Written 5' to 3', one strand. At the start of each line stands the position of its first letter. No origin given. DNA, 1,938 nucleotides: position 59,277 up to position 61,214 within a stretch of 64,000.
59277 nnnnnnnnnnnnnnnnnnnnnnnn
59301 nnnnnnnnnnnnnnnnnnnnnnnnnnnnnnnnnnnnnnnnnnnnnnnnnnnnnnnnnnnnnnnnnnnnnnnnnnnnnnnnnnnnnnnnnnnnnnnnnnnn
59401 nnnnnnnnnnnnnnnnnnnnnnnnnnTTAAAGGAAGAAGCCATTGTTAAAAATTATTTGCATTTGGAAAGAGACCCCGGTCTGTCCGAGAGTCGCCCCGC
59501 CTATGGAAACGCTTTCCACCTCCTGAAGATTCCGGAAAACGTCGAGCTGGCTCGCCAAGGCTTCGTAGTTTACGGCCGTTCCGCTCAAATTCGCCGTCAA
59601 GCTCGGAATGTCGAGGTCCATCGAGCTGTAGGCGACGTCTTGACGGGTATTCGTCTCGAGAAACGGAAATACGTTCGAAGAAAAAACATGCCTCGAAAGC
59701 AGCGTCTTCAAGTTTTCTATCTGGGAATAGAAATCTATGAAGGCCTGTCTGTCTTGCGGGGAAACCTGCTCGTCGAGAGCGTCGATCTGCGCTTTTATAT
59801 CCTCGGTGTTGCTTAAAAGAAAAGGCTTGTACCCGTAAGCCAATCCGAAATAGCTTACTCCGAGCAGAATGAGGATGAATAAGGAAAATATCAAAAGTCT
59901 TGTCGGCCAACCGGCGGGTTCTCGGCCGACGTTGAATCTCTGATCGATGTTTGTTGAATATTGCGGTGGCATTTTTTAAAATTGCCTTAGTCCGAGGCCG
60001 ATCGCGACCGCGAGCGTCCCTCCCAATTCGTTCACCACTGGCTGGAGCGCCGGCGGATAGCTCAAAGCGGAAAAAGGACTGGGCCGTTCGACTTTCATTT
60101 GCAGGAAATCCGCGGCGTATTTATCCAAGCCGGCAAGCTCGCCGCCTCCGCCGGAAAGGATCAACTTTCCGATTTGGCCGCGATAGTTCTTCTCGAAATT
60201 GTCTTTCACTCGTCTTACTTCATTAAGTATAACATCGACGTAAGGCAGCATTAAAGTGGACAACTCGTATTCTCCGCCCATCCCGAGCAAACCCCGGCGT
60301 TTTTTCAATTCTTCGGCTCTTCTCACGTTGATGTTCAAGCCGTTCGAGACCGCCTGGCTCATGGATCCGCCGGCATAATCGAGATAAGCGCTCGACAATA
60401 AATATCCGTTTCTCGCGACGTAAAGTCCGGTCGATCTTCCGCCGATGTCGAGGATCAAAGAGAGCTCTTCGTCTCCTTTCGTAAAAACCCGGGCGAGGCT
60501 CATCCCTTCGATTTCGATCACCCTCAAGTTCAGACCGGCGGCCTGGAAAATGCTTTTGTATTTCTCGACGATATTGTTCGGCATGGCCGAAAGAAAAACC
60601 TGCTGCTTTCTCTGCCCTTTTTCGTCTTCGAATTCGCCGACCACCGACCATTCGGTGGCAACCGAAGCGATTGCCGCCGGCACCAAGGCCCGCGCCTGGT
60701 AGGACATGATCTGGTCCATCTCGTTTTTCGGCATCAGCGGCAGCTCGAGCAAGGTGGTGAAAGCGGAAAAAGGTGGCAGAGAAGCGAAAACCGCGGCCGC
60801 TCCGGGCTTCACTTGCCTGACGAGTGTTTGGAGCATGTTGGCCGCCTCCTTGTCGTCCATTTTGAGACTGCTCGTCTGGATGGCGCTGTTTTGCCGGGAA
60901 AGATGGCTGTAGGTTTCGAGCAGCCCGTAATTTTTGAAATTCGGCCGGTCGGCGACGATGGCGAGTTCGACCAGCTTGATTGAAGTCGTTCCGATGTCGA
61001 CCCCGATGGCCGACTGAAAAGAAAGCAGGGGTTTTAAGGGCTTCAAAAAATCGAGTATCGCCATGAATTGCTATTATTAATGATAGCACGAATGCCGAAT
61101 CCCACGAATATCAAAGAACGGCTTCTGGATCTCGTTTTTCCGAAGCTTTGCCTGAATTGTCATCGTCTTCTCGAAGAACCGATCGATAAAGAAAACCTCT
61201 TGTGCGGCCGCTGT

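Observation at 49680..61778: Complete secretin-less type IV pilus / competence locus (pilM-N-O-B-T-C, major pilin, pilD, 3-4 minor pilins, comF)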

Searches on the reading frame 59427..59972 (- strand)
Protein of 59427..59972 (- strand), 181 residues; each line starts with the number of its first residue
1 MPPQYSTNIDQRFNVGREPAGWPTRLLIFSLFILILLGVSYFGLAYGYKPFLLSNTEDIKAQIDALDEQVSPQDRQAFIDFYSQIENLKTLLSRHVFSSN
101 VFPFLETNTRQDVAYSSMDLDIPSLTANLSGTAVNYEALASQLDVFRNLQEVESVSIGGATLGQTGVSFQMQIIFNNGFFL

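Call 3: search_protein_families(library=pfam, proteins=[window:59427-59972:-], max_evalue=0.01)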
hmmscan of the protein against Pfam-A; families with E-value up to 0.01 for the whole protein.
window:59427-59972:- (181 aa): 0 families

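Call 5: search_protein_families(library=ncbifam, proteins=[window:59427-59972:-], max_evalue=0.01)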
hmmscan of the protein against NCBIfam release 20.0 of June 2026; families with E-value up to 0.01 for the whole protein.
window:59427-59972:- (181 aa): 0 families

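Call 17: search_solved_structures(query=window:59427-59972:-, max_evalue=10)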
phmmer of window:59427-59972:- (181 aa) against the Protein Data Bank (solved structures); distinct sequences matched with E-value up to 10: 1.
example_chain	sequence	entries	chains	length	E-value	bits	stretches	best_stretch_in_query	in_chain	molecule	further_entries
6k1h_Z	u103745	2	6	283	0.96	12.5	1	26-50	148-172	PTS mannose transporter subunit IID | PTS system mannose-specific EIID component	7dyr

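Call 19: find_homologous_proteins(query=window:59427-59972:-, max_evalue=0.001)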
Query window:59427-59972:- (181 aa): 11 proteins with E <= 0.001 among 134 candidates.
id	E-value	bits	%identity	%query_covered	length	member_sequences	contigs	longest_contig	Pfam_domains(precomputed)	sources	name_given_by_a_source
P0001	4.0e-103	360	91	100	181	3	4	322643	-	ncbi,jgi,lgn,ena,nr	ncbi:MAG TPA: hypothetical protein PKG74_00885 [Candidatus Colwellbacteria bacterium]|nr:hypothetica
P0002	3.8e-87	308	77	100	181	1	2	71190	-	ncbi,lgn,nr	ncbi:MAG: hypothetical protein M1586_02120 [Patescibacteria group bacterium]|nr:hypothetical protein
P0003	7.6e-84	298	75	100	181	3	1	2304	-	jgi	jgi:hypothetical protein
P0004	8.6e-62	226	65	88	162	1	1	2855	-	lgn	-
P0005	1.9e-31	127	43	90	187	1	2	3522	-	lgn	-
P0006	4.6e-29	119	39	95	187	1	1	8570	-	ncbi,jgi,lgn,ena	ncbi:MAG: hypothetical protein ABSE68_02750 [Minisyncoccia bacterium]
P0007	1.4e-26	111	44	75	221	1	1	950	-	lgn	-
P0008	7.1e-26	109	35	95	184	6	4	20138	-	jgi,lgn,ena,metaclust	metaclust:\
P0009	6.2e-25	106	40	87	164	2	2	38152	-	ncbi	-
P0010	1.1e-24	105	34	95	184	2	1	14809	-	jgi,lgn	jgi:hypothetical protein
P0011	7.0e-20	90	36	77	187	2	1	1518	-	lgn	-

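Call 21: search_protein_families(library=pfam, alignment_id=A1, max_evalue=10)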
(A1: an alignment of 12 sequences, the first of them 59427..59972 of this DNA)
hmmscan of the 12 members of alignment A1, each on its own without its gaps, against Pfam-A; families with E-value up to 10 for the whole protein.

A. member 1, window:59427-59972:- (181 aa): 1 family
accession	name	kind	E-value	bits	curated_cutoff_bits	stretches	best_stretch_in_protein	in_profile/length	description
PF22147.1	AcrIC5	-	0.1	13.2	27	1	64-84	23-43/53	Anti-CRISPR protein AcrIC5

B. families by the number of members that match (of 12 scanned): 15 families
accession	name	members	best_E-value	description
PF05137.18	PilN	5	0.0004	Fimbrial assembly protein (PilN)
PF16782.11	SIL1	1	0.004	Nucleotide exchange factor SIL1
PF19579.4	FtsL_2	1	0.014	Bacteriodetes cell division protein (FtsL-like)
PF12488.13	DUF3704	1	0.015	Protein of unknown function (DUF3704)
PF13748.11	ABC_membrane_3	1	0.018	ABC transporter transmembrane region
PF11725.13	AvrE_T3Es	1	0.048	AvrE-family Type-III effector proteins (T3Es)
PF18222.6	PilN_bio_d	1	0.08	PilN biogenesis protein dimerization domain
PF22147.1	AcrIC5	1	0.1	Anti-CRISPR protein AcrIC5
PF09748.14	Med10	1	0.12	Transcription factor subunit Med10 of Mediator complex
PF20835.2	PA_Ig-like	1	0.13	Anthrax protective antigen, immunoglobulin-like domain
PF14802.11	TMEM192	1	0.14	TMEM192 family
PF22646.2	PPP2R1A-like_HEAT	1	0.15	PPP2R1A-like HEAT repeat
PF17411.7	SmaI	1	0.16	Type II site-specific deoxyribonuclease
PF11393.14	T4BSS_DotI_IcmL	1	0.18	Type-IV b secretion system, inner-membrane complex component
PF07445.17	PriC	1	0.21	Primosomal replication protein priC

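Call 31: predict_structure(alignment_id=A1)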
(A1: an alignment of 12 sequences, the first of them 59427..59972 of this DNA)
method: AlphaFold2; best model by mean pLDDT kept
length: 181 residues; sequences in the alignment: 12
mean_pLDDT: 77.2   pTM: 0.48
mean pLDDT of the five models: 77.2, 77.2, 76.1, 75.9, 75.0
residues with pLDDT >= 90: 56; 70-90: 63; 50-70: 49; < 50: 13
segments of 3 or more residues with pLDDT < 50: 3-14
pLDDT, mean of each block of 10 residues (from residue 1): 45 50 75 85 71 71 67 68 68 70 89 90 88 94 93 92 90 86 61
secondary structure, 60 per line:
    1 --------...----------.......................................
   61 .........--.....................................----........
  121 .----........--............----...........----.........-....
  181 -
elements in order: H22-69 H72-108 E113-121 E126-133 H136-147 E152-162 E167-175 H177-180

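Call 35: fold_search(model_id=the predicted structure, library=pdb)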
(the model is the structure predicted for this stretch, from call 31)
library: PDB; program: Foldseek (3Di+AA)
matches with E <= 10: 1472; with E <= 0.001: 1
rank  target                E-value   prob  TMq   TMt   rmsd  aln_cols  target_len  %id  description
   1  5hl8_A                6.7e-04  1.00  0.35  0.74   2.5        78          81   17  1.93 Angstrom resolution crystal structure of a pullulanase-specific type II secretion system integral cytoplasmic mem (released 2016-01-27)
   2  5hl8_C                1.3e-03  1.00  0.32  0.69   2.4        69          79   19  1.93 Angstrom resolution crystal structure of a pullulanase-specific type II secretion system integral cytoplasmic mem (released 2016-01-27)
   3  2w7v_A                3.6e-03  1.00  0.36  0.72   2.6        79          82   10  periplasmic domain of EpsL from Vibrio parahaemolyticus (released 2010-03-31)
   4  5n7l                  4.1e-03  1.00  0.32  0.68   4.5        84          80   14  Crystal structure of the periplasmic domain of XcpY, tI crystal form. (released 2018-03-14)
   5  6ghu_A                6.4e-03  1.00  0.31  0.69   6.0        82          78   15  Crystal structure of the periplasmic domain of XcpY, oP crystal form. (released 2018-11-21)
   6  2rjz_B                9.9e-03  0.89  0.24  0.31  10.8       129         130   14  Crystal structure of the type 4 fimbrial biogenesis protein PilO from Pseudomonas aeruginosa (released 2007-11-06)
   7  2rjz_A                1.1e-02  0.91  0.26  0.32  12.8       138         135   15  Crystal structure of the type 4 fimbrial biogenesis protein PilO from Pseudomonas aeruginosa (released 2007-11-06)
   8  6o1x_B                1.4e-02  0.98  0.24  0.14   3.9        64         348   11  Structure of pCW3 conjugation coupling protein TcpA monomer form with ATPgS (released 2020-02-26)
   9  4bhq_A                1.6e-02  1.00  0.33  0.54   2.9        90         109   20  Structure of the periplasmic domain of the PilN type IV pilus biogenesis protein from Thermus thermophilus (released 2013-11-20)
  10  4bhq_B                1.6e-02  1.00  0.35  0.55   4.9       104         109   18  Structure of the periplasmic domain of the PilN type IV pilus biogenesis protein from Thermus thermophilus (released 2013-11-20)
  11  1uv7_A                2.2e-02  1.00  0.32  0.67   3.2        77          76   13  periplasmic domain of EpsM from Vibrio cholerae (released 2004-04-23)
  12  8a3w_SZ               2.5e-02  0.99  0.27  0.38   4.8        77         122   10  CRYO-EM STRUCTURE OF LEISHMANIA MAJOR 80S RIBOSOME : WILD TYPE (released 2023-12-20)
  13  8a9w                  2.9e-02  1.00  0.31  0.69   2.8        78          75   14  Crystal structure of PulL C-ter domain (released 2023-01-11)
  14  8xri_B                3.7e-02  0.99  0.27  0.07   4.3        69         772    9  The crystal structure of AsfvTopII in complex with both G-DNA and T-DNA (released 2024-08-07)
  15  5obm_d4               4.2e-02  0.98  0.28  0.36   3.6        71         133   10  Crystal structure of Gentamicin bound to the yeast 80S ribosome (released 2017-12-13)
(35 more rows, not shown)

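Call 36: find_encoding_contigs(protein=P0009, flank=10000, max_places=2)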
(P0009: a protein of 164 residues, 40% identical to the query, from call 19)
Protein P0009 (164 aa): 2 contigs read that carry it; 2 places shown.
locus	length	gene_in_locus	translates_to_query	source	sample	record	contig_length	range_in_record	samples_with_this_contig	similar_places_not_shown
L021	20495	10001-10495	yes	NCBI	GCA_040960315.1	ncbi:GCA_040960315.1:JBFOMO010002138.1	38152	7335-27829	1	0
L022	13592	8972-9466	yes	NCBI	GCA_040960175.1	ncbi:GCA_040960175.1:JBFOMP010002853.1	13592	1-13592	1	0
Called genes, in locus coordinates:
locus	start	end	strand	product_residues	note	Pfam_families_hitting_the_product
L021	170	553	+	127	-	-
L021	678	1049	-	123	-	-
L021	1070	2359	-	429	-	PF14870:PSII_BNR (faint), PF02012:BNR (faint), PF15902:Sortilin-Vps10 (weak), PF18962:Por_Secre_tail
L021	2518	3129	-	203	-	PF20329:DUF6624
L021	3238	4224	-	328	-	PF21068:ATPgraspMvdD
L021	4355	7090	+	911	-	PF00041:fn3 (faint), PF18998:Flg_new_2 (weak)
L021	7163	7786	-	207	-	PF00877:NLPC_P60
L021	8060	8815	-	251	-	PF18912:DZR_2, PF00156:Pribosyltran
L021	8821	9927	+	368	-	PF25216:Volactin (faint), PF11104:PilM_2, PF14450:FtsA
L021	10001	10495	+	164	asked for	-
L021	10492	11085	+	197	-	-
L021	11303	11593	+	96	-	-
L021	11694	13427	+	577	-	PF05157:MshEN, PF00437:T2SSE, PF13555:AAA_29 (weak)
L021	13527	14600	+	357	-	PF00437:T2SSE, PF13401:AAA_22 (faint)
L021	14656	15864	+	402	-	PF28597:T2SSF_N, PF00482:T2SSF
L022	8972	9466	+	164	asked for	-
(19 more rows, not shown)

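Call 37: find_encoding_contigs(protein=P0008, flank=10000, max_places=2)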
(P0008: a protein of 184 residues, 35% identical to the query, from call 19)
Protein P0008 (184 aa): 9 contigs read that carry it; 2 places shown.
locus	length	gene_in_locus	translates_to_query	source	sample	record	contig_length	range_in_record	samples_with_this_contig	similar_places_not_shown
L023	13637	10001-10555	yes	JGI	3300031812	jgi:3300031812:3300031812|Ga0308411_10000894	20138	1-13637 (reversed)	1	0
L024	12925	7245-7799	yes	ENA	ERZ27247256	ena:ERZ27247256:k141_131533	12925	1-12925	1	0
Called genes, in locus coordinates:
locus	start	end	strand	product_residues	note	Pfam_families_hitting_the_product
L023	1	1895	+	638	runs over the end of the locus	-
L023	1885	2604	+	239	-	-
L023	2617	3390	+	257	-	-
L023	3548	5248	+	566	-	PF01807:Zn_ribbon_DnaG, PF08275:DNAG_N, PF01751:Toprim, PF13155:Toprim_2, PF13662:Toprim_4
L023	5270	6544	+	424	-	PF03979:Sigma70_r1_1, PF00140:Sigma70_r1_2, PF04542:Sigma70_r2, PF04539:Sigma70_r3, PF04545:Sigma70_r4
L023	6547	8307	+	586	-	PF01411:tRNA-synt_2c, PF07973:tRNA_SAD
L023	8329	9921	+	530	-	-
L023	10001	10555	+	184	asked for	-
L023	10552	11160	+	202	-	-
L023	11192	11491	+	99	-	-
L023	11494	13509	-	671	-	PF01751:Toprim, PF01131:Topoisom_bac, PF01396:Zn_ribbon_Top1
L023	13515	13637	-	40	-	?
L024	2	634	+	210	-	?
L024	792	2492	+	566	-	PF01807:Zn_ribbon_DnaG, PF08275:DNAG_N, PF01751:Toprim, PF13155:Toprim_2, PF13662:Toprim_4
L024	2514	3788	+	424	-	PF03979:Sigma70_r1_1, PF00140:Sigma70_r1_2, PF04542:Sigma70_r2, PF04539:Sigma70_r3, PF04545:Sigma70_r4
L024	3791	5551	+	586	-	PF01411:tRNA-synt_2c, PF07973:tRNA_SAD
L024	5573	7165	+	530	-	-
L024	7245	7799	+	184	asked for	-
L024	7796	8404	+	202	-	-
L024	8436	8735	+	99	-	-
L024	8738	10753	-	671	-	PF01751:Toprim, PF01131:Topoisom_bac, PF01396:Zn_ribbon_Top1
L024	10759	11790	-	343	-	PF02481:DNA_processg_A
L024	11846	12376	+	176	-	-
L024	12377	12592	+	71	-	-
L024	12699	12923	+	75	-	?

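Call 38: find_encoding_contigs(protein=P0002, flank=10000, max_places=1)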
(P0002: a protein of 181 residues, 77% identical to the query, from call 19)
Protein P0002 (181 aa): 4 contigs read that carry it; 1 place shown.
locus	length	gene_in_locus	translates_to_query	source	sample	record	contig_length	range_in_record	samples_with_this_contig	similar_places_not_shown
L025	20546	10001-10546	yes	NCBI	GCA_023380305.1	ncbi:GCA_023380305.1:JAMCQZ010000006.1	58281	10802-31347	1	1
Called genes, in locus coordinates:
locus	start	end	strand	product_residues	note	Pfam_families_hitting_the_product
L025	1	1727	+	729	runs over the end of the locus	PF00041:fn3, PF25788:Ig_Rha78A_N (faint), PF25833:Fn3_SaeA_3rd (faint), PF24489:Ig_J_second (faint), PF16655:PhoD_N (faint), PF00041:fn3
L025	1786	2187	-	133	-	PF07883:Cupin_2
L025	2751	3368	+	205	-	PF12917:YfbR-like, PF13023:HD_3, PF01966:HD (weak)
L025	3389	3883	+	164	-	PF00293:NUDIX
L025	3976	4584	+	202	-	PF00730:HhH-GPD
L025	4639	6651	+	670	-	-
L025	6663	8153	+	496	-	-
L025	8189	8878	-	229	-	PF18912:DZR_2 (faint), PF00156:Pribosyltran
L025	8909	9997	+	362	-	PF11104:PilM_2, PF14450:FtsA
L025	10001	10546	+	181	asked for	-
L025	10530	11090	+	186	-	PF04350:PilO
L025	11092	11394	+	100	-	-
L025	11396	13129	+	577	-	PF05157:MshEN, PF00437:T2SSE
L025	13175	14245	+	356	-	PF00437:T2SSE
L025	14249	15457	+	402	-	PF28597:T2SSF_N (faint), PF00482:T2SSF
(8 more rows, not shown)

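Call 63: find_related_loci(query=A1, collection=metagenome_contigs, flank=10000)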
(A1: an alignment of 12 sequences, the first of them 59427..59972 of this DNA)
Query A1 (181 aa) in metagenome_contigs; peptide patterns used: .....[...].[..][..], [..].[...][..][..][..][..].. (x = any residue, [..] = any of these).
543 stretches matched a pattern; 73 encode a relative of the query (tblastn E <= 1e-3); 73 distinct loci.
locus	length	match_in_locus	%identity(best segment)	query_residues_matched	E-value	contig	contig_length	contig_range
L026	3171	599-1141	91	1-181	1e-112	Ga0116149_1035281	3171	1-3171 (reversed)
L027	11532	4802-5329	37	3-180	6e-35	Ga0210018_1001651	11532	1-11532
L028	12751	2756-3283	37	3-180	6e-35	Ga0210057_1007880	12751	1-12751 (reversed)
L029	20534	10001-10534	35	2-179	8e-35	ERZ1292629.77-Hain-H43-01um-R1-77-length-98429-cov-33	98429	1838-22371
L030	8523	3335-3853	39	8-179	5e-34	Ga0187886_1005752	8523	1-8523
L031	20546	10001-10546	37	1-180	2e-33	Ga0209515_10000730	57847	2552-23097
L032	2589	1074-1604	34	3-176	2e-32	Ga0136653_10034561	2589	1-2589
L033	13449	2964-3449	38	19-180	2e-32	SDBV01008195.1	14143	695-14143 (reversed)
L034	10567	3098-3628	34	3-176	6e-32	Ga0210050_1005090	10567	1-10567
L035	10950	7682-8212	34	3-176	6e-32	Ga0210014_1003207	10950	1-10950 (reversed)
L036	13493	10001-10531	34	3-176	6e-32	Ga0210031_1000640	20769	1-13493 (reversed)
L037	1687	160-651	40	6-169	6e-32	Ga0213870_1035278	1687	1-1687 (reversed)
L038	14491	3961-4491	34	3-176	6e-32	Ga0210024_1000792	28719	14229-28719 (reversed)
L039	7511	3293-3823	34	3-176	5e-32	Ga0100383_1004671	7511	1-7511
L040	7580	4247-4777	34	3-176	5e-32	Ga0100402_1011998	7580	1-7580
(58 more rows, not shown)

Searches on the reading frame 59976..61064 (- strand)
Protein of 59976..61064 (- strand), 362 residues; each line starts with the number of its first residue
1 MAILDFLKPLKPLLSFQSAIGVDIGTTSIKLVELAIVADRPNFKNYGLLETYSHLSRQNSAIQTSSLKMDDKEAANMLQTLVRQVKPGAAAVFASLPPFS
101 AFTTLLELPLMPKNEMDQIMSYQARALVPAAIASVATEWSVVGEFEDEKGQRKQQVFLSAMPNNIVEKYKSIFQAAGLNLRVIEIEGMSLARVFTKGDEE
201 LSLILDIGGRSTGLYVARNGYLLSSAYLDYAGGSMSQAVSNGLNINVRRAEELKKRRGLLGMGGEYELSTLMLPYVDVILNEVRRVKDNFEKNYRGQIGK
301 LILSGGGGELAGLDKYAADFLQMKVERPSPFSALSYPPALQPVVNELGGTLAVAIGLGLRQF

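Call 3: search_protein_families(library=pfam, proteins=[window:59976-61064:-], max_evalue=0.01)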
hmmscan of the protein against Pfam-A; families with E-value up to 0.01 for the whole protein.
window:59976-61064:- (362 aa): 4 families
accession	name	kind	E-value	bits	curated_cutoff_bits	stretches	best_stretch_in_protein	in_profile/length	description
PF11104.14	PilM_2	-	4.8e-28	98.5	27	1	21-362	1-340/340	Type IV pilus assembly protein PilM;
PF14450.12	FtsA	-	1.3e-10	42.2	31.8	1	204-330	2-112/127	Cell division protein FtsA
PF06723.19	MreB_Mbl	-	0.0021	17.4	27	0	271-326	245-302/327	MreB/Mbl protein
PF02782.22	FGGY_C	-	0.0036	17.5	27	0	259-330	111-182/198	FGGY family of carbohydrate kinases, C-terminal domain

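Call 5: search_protein_families(library=ncbifam, proteins=[window:59976-61064:-], max_evalue=0.01)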
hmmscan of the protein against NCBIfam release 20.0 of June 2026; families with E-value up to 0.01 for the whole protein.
window:59976-61064:- (362 aa): 5 families
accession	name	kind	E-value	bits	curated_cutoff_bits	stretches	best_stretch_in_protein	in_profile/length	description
TIGR01175.1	pilM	subfamily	7.6e-38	130.4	133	1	18-362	4-348/348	type IV pilus assembly protein PilM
NF045709.1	Amuc_1101_fam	equivalog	4.8e-21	75.2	650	1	77-361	57-349/608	Amuc_1101 family PilM-like pilus complex protein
TIGR01174.1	ftsA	equivalog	8.9e-11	41.5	175.85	1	161-263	155-259/371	cell division protein FtsA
NF011660.0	PRK15080.1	equivalog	1.3e-08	34.4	182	1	167-329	111-259/277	ethanolamine utilization protein EutJ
TIGR02529.1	EutJ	subfamily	1.6e-05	24.5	152.1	1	171-327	82-224/239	ethanolamine utilization protein EutJ family protein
